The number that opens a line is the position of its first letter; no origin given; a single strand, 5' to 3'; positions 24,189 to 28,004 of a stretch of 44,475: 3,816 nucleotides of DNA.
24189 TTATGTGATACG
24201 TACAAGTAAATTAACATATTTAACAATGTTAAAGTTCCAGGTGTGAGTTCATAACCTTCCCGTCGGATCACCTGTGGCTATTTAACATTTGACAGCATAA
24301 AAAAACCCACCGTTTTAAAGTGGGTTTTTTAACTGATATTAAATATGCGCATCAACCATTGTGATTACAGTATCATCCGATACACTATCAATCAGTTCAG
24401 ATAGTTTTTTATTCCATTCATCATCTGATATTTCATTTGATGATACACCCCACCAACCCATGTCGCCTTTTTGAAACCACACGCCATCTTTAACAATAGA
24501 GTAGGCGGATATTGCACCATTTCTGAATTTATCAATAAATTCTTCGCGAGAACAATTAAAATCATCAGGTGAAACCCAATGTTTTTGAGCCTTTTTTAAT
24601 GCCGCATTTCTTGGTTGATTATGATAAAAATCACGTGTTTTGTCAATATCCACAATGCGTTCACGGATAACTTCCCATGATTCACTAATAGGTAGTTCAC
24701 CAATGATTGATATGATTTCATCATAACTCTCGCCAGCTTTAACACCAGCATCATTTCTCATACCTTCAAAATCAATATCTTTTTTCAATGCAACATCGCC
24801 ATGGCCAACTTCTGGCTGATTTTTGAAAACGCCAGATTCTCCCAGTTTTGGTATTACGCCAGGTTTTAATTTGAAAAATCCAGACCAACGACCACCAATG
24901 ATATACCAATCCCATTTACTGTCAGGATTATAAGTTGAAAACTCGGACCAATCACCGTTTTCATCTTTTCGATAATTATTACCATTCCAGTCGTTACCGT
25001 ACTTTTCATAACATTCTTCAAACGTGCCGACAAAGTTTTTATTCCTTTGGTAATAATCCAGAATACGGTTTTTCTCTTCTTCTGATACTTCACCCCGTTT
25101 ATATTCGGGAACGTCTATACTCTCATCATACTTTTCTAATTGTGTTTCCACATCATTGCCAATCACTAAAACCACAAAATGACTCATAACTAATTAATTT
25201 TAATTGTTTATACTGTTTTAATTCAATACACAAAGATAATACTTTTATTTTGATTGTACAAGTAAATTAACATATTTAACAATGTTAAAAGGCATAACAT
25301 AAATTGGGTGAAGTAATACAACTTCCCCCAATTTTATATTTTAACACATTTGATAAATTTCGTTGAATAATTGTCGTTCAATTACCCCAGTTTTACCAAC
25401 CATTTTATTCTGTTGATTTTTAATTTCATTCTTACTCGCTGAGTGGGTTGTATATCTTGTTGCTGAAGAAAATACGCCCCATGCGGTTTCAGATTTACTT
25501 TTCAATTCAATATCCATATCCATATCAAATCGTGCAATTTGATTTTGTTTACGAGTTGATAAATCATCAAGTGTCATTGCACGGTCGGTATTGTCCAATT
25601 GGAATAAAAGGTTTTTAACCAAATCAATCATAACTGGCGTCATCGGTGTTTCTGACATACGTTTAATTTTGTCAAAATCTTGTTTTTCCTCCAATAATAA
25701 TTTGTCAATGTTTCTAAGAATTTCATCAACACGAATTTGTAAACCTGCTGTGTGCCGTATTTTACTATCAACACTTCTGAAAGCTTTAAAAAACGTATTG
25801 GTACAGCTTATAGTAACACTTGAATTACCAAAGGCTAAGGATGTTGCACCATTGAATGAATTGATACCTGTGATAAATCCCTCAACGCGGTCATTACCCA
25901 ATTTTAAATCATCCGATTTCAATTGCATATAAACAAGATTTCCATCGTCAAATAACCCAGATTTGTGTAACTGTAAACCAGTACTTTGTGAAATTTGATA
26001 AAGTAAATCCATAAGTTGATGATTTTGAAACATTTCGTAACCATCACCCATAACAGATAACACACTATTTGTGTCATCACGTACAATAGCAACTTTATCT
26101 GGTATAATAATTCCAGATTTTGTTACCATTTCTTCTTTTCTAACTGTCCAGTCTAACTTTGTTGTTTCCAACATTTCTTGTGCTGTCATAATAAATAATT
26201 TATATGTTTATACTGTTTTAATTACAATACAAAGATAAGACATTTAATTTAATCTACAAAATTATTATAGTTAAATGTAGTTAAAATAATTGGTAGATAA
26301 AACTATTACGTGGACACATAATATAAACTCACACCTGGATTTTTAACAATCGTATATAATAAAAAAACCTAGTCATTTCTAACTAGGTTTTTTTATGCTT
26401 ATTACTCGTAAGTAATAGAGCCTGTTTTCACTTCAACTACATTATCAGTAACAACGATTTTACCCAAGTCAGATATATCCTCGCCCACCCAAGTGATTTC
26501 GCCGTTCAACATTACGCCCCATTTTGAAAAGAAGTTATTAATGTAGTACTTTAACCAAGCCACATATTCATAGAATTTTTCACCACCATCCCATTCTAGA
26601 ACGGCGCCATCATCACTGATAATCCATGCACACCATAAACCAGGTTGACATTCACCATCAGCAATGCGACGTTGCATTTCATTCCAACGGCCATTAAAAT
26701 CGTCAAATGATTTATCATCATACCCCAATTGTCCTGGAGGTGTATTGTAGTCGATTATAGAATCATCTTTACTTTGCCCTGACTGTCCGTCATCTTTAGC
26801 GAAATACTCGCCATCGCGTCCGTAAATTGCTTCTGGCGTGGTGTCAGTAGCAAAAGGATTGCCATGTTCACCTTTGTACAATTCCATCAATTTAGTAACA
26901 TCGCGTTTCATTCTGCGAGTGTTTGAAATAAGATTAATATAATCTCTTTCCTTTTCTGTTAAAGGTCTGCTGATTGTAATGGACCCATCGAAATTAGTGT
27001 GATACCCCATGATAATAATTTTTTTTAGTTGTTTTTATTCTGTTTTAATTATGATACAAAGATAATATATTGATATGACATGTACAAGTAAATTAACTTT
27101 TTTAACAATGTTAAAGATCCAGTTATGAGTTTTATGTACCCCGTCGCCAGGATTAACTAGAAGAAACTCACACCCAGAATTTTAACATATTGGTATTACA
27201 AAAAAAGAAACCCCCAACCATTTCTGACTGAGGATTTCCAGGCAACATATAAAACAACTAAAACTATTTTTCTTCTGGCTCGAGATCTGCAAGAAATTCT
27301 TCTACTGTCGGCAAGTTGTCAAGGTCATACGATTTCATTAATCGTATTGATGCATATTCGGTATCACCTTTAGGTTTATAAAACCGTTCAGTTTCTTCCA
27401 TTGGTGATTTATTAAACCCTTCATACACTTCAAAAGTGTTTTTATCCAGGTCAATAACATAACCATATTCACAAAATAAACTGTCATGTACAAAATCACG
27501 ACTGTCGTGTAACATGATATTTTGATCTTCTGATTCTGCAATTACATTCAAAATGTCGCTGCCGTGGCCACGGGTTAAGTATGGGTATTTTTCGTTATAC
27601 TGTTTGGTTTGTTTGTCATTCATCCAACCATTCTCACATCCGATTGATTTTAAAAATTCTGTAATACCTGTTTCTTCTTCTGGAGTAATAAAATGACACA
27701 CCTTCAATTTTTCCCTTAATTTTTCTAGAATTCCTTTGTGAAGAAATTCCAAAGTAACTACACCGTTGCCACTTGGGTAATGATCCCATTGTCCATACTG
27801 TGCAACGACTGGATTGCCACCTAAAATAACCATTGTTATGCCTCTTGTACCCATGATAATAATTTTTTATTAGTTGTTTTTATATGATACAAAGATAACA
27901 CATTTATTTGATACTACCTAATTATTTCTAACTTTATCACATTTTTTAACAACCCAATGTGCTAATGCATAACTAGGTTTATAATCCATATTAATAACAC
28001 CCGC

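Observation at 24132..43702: About 20 copies of a modular regulatory cassette; a palindrome lies at an invariant 44-nt offset from the -7 box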

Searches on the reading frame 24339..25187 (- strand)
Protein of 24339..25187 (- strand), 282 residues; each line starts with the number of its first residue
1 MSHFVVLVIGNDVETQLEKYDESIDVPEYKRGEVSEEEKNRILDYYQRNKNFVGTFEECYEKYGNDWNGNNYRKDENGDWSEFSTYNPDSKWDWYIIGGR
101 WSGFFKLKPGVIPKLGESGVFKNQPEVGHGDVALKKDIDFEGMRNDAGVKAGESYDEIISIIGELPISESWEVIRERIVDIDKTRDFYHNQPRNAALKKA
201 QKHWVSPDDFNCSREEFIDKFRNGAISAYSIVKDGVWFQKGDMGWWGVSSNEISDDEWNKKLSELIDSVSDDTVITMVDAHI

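Call 15: search_protein_families(library=pfam, proteins=[window:24339-25187:-], max_evalue=0.01)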
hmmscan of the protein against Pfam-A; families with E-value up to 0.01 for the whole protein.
window:24339-25187:- (282 aa): 0 families

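Call 16: search_protein_families(library=phrogs, proteins=[window:24339-25187:-], max_evalue=0.001)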
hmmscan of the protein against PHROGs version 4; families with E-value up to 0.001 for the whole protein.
window:24339-25187:- (282 aa): 1 family
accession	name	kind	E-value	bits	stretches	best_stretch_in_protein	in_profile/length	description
phrog_10079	-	unknown function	5.9e-54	184.7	1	27-282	96-344/344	-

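Call 20: search_dna_similar(query=window:24339-25187:-, collection=phages, mode=protein, max_rows=20)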
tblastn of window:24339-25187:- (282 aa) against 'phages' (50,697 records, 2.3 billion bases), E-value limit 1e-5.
Records with a match: 51; places in all: 51; records where one place covers at least 80% of the query: 11.
Best place of each record, by identity: <60% 51.
By first word of the organism name: Pseudomonas 6; Erwinia 6; Burkholderia 4; Bordetella 4; Yersinia 4; Caulobacter 4; Bacteriophage 3; Caudoviricetes 2; Vibrio 2; Rhodococcus 2; and 9 more.
By host as written in the record: - 8; Bordetella bronchiseptica ATCC 10580 4; Pseudomonas aeruginosa PAO1 3; Erwinia amylovora SNUABM_01 3; Erwinia amylovora 3; Burkholderia gladioli 2; Vibrio lentus 2; Rhodococcus erythropolis RIA 643 2; and 15 more.
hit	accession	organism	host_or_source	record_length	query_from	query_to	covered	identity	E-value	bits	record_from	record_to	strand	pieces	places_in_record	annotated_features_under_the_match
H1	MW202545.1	Caudoviricetes sp.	Manatee Spring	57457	1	282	100%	36.2%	6e-50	182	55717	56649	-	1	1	hypothetical protein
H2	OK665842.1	Burkholderia phage BgManors32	Burkholderia gladioli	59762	87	282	70%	46.0%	2e-47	174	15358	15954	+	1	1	hypothetical protein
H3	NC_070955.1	Burkholderia phage BgManors32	Burkholderia gladioli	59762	87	282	70%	46.0%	2e-47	174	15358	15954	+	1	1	hypothetical protein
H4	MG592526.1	Vibrio phage 1.158.O._10N.261.45.E12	Vibrio lentus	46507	1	282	100%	31.1%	5e-27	115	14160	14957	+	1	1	coil containing protein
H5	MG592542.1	Vibrio phage 1.175.O._10N.261.55.B3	Vibrio lentus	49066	1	282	100%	31.1%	5e-27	115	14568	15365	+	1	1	coil containing protein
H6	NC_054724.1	Rhodococcus phage Finch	Rhodococcus erythropolis RIA 643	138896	1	282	100%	30.3%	7e-23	103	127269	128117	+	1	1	219: hypothetical protein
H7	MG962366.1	Rhodococcus phage Finch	Rhodococcus erythropolis RIA 643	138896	1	282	100%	30.3%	7e-23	103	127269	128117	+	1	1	219: hypothetical protein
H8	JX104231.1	Burkholderia phage BcepMigl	Burkholderia cenocepacia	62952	87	282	70%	40.2%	2e-37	145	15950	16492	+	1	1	hypothetical protein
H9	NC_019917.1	Burkholderia phage BcepMigl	Burkholderia cenocepacia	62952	87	282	70%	40.2%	2e-37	145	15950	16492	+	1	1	hypothetical protein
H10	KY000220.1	Bordetella phage FP1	Bordetella bronchiseptica ATCC 10580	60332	73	282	74%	36.4%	2e-33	134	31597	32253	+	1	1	hypothetical protein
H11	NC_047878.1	Bordetella phage FP1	Bordetella bronchiseptica ATCC 10580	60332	73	282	74%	36.4%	2e-33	134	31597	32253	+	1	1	hypothetical protein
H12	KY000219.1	Bordetella phage CN2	Bordetella bronchiseptica ATCC 10580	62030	73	282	74%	36.1%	4e-33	133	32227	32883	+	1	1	hypothetical protein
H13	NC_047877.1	Bordetella phage CN2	Bordetella bronchiseptica ATCC 10580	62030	73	282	74%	36.1%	4e-33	133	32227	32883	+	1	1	hypothetical protein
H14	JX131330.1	Pseudomonas phage MP1412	Pseudomonas aeruginosa PAO1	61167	72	282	75%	35.5%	6e-35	138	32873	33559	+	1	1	hypothetical protein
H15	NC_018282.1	Pseudomonas phage MP1412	Pseudomonas aeruginosa PAO1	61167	72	282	75%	35.5%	6e-35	138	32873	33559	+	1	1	hypothetical protein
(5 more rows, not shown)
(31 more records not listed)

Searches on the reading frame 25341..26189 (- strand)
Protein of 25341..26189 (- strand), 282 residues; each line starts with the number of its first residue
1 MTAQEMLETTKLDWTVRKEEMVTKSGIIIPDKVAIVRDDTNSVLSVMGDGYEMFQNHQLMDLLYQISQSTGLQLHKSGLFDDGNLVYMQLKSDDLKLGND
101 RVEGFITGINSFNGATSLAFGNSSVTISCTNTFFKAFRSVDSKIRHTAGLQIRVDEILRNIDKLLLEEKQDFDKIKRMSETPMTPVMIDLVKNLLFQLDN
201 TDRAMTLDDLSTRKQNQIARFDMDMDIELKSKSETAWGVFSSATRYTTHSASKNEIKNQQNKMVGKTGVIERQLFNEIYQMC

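Call 15: search_protein_families(library=pfam, proteins=[window:25341-26189:-], max_evalue=0.01)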
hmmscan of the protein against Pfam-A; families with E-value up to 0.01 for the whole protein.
window:25341-26189:- (282 aa): 1 family
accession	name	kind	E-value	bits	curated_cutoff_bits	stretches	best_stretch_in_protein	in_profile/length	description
PF06067.16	DUF932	-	3e-23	83.3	23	1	43-258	1-217/227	Domain of unknown function (DUF932)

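Call 16: search_protein_families(library=phrogs, proteins=[window:25341-26189:-], max_evalue=0.001)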
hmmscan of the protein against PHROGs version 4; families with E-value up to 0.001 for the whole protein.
window:25341-26189:- (282 aa): 1 family
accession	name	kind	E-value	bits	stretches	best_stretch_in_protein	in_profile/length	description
phrog_1221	-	unknown function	1.1e-39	137.5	1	1-272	48-331/355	-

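Call 17: find_encoding_contigs(protein=window:25341-26189:-, flank=10000, max_places=6)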
Protein window:25341-26189:- (282 aa): 4 contigs read that carry it; 3 places shown.
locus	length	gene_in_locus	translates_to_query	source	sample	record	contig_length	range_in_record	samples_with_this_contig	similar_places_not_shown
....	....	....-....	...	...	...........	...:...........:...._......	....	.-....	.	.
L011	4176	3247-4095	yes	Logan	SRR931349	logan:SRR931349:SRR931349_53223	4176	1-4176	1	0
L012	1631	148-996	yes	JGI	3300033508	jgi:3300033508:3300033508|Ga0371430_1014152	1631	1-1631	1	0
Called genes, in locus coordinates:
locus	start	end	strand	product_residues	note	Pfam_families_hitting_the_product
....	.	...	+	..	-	?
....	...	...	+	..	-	-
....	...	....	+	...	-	-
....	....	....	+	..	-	-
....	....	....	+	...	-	-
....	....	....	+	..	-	-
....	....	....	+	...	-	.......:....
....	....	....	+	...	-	-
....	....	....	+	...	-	-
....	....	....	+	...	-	-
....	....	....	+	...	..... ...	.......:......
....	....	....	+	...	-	-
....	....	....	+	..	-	-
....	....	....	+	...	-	?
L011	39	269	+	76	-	-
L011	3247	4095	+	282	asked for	PF06067:DUF932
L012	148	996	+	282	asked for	PF06067:DUF932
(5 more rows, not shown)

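Call 21: find_related_loci(query=window:25341-26189:-, collection=viral_contigs, flank=10000)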
Query window:25341-26189:- (282 aa) in viral_contigs; peptide patterns used: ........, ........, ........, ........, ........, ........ (x = any residue, [..] = any of these).
4 stretches matched a pattern, but none encodes a relative of the query by tblastn (E <= 1e-3).

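Call 32: find_homologous_proteins(query=window:25341-26189:-, max_evalue=1e-10)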
Query window:25341-26189:- (282 aa): 1014 proteins with E <= 1e-10 among 1438 candidates; the best 120 are listed.
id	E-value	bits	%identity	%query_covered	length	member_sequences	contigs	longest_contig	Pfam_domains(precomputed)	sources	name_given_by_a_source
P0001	3.7e-178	608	99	100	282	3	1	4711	PF06067.17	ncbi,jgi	jgi:hypothetical protein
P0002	8.6e-161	551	88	100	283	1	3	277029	PF06067.17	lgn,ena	-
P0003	3.0e-154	530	84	100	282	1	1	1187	PF06067.17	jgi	-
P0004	6.8e-126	437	70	100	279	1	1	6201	PF06067.17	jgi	-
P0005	3.0e-120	418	66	99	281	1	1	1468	PF06067.17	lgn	-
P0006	5.0e-106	372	59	100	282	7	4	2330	PF06067.17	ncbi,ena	-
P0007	2.2e-105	370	60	100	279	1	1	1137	PF06067.17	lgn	-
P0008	1.0e-102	361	57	100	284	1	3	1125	PF06067.17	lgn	-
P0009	4.0e-102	359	57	100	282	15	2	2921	PF06067.17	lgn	-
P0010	9.6e-102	358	58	100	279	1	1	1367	PF06067.17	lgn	-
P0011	3.3e-101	356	57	100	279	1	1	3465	PF06067.17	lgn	-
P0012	9.3e-101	355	56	100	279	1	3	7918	PF06067.17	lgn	-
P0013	2.2e-94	334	54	99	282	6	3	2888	PF06067.17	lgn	-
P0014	4.6e-92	326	52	100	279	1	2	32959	PF06067.17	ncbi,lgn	-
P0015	7.9e-92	325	55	98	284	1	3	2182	PF06067.17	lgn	-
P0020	1.1e-90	322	52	100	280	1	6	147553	PF06067.17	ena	-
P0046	5.1e-88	313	51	99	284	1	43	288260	PF06067.17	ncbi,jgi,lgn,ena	jgi:phage/plasmid-like protein (TIGR03299 family)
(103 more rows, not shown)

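Call 33: find_encoding_contigs(protein=P0002, flank=10000, max_places=3)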
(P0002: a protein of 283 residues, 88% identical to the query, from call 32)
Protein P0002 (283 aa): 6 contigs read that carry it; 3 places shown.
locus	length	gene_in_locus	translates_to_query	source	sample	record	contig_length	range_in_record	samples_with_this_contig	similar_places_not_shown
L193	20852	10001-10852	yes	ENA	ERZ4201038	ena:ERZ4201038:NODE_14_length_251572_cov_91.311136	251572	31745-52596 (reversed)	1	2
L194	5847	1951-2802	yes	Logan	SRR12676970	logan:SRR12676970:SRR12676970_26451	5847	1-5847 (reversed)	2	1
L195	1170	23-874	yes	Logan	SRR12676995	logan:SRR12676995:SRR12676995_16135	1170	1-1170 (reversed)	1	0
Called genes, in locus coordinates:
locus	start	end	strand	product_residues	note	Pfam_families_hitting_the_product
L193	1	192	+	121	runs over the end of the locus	-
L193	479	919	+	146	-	PF19474:DUF6011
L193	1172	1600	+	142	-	-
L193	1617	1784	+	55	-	-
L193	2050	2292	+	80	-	-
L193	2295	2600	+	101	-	-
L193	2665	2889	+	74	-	-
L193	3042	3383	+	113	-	-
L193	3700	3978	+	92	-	-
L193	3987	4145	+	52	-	-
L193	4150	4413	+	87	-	-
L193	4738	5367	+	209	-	-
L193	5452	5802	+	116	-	-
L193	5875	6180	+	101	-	-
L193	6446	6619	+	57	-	-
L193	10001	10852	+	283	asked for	PF06067:DUF932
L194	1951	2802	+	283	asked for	PF06067:DUF932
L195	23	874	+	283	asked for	PF06067:DUF932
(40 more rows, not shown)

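Call 34: find_encoding_contigs(protein=P0004, flank=10000, max_places=2)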
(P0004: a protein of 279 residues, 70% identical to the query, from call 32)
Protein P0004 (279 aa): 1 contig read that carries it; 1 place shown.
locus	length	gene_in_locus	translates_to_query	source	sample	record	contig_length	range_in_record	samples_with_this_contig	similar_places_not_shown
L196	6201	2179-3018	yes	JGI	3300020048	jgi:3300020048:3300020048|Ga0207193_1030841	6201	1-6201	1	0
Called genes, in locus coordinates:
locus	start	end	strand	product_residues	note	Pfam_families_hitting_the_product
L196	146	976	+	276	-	PF17338:GP88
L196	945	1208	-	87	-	-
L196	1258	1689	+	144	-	-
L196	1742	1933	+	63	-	-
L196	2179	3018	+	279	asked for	PF06067:DUF932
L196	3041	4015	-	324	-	-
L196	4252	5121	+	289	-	-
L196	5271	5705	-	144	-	-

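Call 52: find_encoding_contigs(protein=P0046, flank=10000, max_places=2)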
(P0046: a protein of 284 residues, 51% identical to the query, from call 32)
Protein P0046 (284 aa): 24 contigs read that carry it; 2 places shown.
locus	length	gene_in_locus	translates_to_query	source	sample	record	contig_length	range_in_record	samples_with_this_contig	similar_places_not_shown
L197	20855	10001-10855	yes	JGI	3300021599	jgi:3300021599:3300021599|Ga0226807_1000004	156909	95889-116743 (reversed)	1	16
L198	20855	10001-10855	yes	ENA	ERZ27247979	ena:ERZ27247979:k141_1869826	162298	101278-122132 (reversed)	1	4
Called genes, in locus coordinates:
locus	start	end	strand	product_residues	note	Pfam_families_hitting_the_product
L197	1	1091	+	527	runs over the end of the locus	-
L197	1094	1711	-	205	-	PF07998:Peptidase_M54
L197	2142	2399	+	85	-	-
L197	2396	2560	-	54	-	-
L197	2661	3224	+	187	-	-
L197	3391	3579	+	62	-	-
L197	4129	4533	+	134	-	-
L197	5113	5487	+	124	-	PF12957:DUF3846 (weak)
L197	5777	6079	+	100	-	-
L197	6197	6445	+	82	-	-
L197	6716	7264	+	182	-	-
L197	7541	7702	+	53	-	-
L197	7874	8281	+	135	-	-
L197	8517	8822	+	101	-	-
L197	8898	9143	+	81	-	PF14192:DUF4314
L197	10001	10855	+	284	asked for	PF06067:DUF932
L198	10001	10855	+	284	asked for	PF06067:DUF932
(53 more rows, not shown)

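Call 53: find_encoding_contigs(protein=P0020, flank=10000, max_places=2)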
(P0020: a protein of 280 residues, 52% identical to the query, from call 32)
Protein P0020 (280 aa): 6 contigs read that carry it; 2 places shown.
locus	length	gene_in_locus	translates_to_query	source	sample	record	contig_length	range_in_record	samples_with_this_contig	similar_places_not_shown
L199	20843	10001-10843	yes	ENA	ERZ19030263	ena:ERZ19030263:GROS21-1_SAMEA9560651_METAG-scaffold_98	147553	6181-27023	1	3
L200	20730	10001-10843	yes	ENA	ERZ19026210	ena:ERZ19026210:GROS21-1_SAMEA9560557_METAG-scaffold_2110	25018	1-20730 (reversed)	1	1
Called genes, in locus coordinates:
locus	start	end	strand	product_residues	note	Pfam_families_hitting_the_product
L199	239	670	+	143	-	-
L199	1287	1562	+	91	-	-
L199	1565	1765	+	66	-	-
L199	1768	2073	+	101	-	-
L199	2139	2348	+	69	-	PF14354:Lar_restr_allev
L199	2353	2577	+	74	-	-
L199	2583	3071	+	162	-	PF13353:Fer4_12 (faint)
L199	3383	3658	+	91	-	-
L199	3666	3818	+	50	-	-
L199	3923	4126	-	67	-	-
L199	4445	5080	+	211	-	-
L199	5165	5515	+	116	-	-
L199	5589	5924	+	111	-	-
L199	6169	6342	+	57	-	-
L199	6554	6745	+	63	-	-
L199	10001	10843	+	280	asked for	PF06067:DUF932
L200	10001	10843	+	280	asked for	PF06067:DUF932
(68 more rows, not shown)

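Call 78: find_encoding_contigs(protein=P0001, flank=10000, max_places=3)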
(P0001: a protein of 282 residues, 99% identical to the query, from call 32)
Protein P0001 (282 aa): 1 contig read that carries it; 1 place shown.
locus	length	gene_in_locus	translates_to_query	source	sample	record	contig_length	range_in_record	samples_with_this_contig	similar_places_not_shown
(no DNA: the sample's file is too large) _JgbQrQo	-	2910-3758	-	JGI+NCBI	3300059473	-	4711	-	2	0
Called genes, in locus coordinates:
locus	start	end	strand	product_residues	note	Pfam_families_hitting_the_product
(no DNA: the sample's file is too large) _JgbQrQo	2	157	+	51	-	?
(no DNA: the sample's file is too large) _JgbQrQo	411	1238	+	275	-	PF17338:GP88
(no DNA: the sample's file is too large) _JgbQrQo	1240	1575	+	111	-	-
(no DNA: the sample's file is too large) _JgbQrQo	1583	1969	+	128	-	-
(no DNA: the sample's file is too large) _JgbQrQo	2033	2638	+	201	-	-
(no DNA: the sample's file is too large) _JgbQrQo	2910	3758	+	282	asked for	PF06067:DUF932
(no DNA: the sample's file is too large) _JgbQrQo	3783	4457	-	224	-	-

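Call 79: find_encoding_contigs(protein=P0003, flank=10000, max_places=3)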
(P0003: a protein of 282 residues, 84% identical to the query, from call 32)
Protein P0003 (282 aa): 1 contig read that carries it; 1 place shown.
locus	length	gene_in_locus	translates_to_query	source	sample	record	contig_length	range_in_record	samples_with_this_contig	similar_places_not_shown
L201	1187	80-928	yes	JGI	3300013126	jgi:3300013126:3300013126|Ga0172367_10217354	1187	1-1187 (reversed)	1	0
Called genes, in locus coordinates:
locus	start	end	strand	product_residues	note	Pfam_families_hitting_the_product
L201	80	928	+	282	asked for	PF06067:DUF932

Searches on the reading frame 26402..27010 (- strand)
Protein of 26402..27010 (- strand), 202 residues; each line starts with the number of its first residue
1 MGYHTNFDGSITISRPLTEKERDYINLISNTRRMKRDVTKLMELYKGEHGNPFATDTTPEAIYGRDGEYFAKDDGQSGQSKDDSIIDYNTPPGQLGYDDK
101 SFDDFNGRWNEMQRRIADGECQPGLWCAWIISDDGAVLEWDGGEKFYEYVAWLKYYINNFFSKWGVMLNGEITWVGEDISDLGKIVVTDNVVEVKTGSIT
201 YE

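Call 15: search_protein_families(library=pfam, proteins=[window:26402-27010:-], max_evalue=0.01)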
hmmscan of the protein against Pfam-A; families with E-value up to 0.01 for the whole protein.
window:26402-27010:- (202 aa): 0 families

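Call 16: search_protein_families(library=phrogs, proteins=[window:26402-27010:-], max_evalue=0.001)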
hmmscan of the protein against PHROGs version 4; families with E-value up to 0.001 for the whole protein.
window:26402-27010:- (202 aa): 1 family
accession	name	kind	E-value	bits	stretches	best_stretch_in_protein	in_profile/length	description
phrog_38666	-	unknown function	1e-17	65.4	1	115-195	34-113/144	-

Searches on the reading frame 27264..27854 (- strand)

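Call 15: search_protein_families(library=pfam, proteins=[window:27264-27854:-], max_evalue=0.01)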
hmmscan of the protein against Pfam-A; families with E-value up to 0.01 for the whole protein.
window:27264-27854:- (196 aa): 0 families

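Call 16: search_protein_families(library=phrogs, proteins=[window:27264-27854:-], max_evalue=0.001)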
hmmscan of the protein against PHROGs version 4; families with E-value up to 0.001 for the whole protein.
window:27264-27854:- (196 aa): 1 family
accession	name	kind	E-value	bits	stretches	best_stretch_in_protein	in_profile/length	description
phrog_30528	-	unknown function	3.2e-12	47.7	1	1-170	1-158/183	-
